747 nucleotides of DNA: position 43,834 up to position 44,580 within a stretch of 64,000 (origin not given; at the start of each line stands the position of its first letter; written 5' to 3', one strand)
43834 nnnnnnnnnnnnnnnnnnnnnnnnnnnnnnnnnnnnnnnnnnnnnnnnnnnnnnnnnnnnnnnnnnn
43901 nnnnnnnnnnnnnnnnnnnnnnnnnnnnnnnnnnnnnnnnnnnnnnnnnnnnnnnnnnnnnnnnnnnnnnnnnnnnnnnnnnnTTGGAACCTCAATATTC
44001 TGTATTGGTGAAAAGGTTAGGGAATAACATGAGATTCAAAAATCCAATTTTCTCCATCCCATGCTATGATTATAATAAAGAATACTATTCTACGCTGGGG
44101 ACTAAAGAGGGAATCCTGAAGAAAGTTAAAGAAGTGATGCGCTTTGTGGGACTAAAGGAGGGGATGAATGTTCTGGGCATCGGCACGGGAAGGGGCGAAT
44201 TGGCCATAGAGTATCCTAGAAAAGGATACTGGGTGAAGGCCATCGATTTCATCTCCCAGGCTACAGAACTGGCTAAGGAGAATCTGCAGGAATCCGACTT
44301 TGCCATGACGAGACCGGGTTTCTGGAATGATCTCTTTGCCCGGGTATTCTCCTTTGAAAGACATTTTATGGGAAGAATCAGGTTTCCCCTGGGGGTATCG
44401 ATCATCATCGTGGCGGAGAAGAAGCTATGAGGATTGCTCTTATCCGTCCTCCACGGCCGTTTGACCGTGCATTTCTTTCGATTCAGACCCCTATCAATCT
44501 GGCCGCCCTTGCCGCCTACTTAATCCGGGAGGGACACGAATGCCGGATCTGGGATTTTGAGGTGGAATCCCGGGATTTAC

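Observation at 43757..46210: About 1.65-kb GC-rich island carrying a B12-radical SAM gene, bounded by roughly 400-bp direct repeats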

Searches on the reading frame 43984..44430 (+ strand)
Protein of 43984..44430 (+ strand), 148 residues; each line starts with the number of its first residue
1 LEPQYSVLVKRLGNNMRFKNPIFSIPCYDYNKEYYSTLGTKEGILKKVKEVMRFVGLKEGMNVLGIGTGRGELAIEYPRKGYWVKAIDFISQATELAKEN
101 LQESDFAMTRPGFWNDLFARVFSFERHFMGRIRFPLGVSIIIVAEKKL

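Call 5: search_protein_families(library=pfam, proteins=[window:43984-44430:+], max_evalue=0.01)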
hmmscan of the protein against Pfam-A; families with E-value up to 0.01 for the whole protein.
window:43984-44430:+ (148 aa): 5 families
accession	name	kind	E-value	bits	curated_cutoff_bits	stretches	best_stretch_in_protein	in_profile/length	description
PF02353.26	CMAS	-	0.00013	21.9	27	1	41-107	44-111/273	Mycolic acid cyclopropane synthetase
PF13489.12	Methyltransf_23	-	0.00084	19.5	27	1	49-103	11-67/164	Methyltransferase domain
PF13847.12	Methyltransf_31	-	0.0024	18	27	1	58-107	2-54/145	Methyltransferase domain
PF13649.12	Methyltransf_25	-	0.0076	17.4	27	0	63-106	1-46/97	Methyltransferase domain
PF01135.25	PCMT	-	0.0081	16.4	20.3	0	50-106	64-123/210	Protein-L-isoaspartate(D-aspartate) O-methyltransferase (PCMT)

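Call 36: find_homologous_proteins(query=window:44029-44430:+, max_evalue=0.01)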
Query window:44029-44430:+ (133 aa): 1 proteins with E <= 0.01 among 11 candidates.
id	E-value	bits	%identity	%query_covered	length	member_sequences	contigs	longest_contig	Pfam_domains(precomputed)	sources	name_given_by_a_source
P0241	6.0e-84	297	100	100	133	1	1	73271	-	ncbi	-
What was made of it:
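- Tried and rejected: The word-indexed homologue search with the chimeric ORF found only the ORF itself (call 36).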

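Call 43: search_protein_representatives(protein=window:44029-44430:+)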
Query: 133 residues. Proteins with E-value up to 0.001 (for the whole library): 44; up to 1e-10: 2; up to 1e-30: 1. The best 44 are listed.
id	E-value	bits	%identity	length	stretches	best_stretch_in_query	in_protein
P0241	1.9e-84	296.6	100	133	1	1-133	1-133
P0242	9.3e-25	103.5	57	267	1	1-108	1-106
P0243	8.8e-09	51.8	49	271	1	12-85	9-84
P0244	2.2e-08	50.5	42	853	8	48-86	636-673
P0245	3.9e-08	49.7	40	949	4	48-84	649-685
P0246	6.3e-08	49.0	37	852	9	57-84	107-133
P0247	1.0e-07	48.3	39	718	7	50-84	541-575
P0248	9.1e-07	45.3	37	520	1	9-109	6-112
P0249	9.2e-07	45.2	36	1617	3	72-107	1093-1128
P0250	1.1e-06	45.0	56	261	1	83-127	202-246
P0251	1.3e-06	44.7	40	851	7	53-89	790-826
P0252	1.6e-06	44.5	57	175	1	88-131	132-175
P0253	2.4e-06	43.9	49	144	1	79-129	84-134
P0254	3.6e-06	43.3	40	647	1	14-88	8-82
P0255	1.6e-05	41.2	41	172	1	48-129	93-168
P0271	1.3e-04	38.3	41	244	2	83-131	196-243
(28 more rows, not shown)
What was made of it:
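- Tried and rejected: The exhaustive HMMER search was needed to resolve its two halves (call 43).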

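Call 45: find_encoding_contigs(protein=P0250, flank=5000, max_places=3)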
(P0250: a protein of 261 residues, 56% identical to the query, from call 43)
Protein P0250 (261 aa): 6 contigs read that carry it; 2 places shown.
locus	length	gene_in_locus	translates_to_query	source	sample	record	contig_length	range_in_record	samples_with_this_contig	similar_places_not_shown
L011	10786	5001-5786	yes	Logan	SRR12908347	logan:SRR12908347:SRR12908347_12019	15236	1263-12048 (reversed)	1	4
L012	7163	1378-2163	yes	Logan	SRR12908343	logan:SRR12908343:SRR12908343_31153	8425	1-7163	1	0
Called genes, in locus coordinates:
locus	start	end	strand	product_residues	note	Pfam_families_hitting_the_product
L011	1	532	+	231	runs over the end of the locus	PF04028:DUF374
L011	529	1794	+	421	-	PF04413:Glycos_transf_N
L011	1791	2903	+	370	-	PF02606:LpxK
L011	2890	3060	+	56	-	PF03966:Trm112p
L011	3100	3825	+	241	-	PF06293:Kdo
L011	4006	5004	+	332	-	PF00535:Glycos_transf_2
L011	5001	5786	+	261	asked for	PF13489:Methyltransf_23, PF13847:Methyltransf_31 (weak), PF08241:Methyltransf_11, PF08242:Methyltransf_12, PF13649:Methyltransf_25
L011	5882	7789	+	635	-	-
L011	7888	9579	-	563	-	PF07969:Amidohydro_3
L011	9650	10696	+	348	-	PF02668:TauD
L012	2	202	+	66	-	?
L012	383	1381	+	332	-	PF00535:Glycos_transf_2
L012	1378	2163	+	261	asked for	PF13489:Methyltransf_23, PF13847:Methyltransf_31 (weak), PF08241:Methyltransf_11, PF08242:Methyltransf_12, PF13649:Methyltransf_25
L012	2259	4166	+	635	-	-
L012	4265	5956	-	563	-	PF07969:Amidohydro_3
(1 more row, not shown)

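Call 46: find_encoding_contigs(protein=P0271, flank=5000, max_places=3)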
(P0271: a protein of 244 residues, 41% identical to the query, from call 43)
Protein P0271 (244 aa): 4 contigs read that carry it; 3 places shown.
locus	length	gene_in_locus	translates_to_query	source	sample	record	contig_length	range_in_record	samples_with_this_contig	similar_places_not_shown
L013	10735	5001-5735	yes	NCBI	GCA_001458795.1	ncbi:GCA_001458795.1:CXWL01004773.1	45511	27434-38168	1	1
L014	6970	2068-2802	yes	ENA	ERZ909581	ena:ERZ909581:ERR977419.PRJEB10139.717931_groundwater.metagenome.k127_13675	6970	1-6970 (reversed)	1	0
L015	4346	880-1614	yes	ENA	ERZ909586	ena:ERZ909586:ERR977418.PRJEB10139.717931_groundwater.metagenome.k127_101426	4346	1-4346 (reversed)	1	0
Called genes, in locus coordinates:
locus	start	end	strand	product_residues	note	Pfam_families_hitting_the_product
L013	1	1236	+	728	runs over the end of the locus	PF09586:YfhO (weak)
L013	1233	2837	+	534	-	PF00535:Glycos_transf_2, PF13641:Glyco_tranf_2_3 (weak), PF08241:Methyltransf_11, PF13489:Methyltransf_23 (faint), PF13649:Methyltransf_25 (faint)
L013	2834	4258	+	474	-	PF00890:FAD_binding_2 (weak), PF01266:DAO (faint), PF01494:FAD_binding_3 (weak), PF01946:Thi4 (faint), PF12831:FAD_oxidored (weak), PF13450:NAD_binding_8, PF13738:Pyr_redox_3 (weak), PF01593:Amino_oxidase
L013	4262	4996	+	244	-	PF00535:Glycos_transf_2, PF13641:Glyco_tranf_2_3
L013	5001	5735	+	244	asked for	PF13489:Methyltransf_23, PF08241:Methyltransf_11, PF08242:Methyltransf_12, PF13649:Methyltransf_25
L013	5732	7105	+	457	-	PF13231:PMT_2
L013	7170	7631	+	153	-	PF04138:GtrA_DPMS_TM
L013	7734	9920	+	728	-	PF04932:Wzy_C, PF07719:TPR_2 (faint), PF13428:TPR_14 (faint), PF00515:TPR_1 (faint)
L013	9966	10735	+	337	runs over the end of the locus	PF01565:FAD_binding_4, PF02873:MurB_C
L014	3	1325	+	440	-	?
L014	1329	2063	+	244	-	PF00535:Glycos_transf_2, PF13641:Glyco_tranf_2_3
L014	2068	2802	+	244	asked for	PF13489:Methyltransf_23, PF08241:Methyltransf_11, PF08242:Methyltransf_12, PF13649:Methyltransf_25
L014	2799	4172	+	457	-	PF13231:PMT_2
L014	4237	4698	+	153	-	PF04138:GtrA_DPMS_TM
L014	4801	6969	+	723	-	?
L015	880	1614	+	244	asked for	PF13489:Methyltransf_23, PF08241:Methyltransf_11, PF08242:Methyltransf_12, PF13649:Methyltransf_25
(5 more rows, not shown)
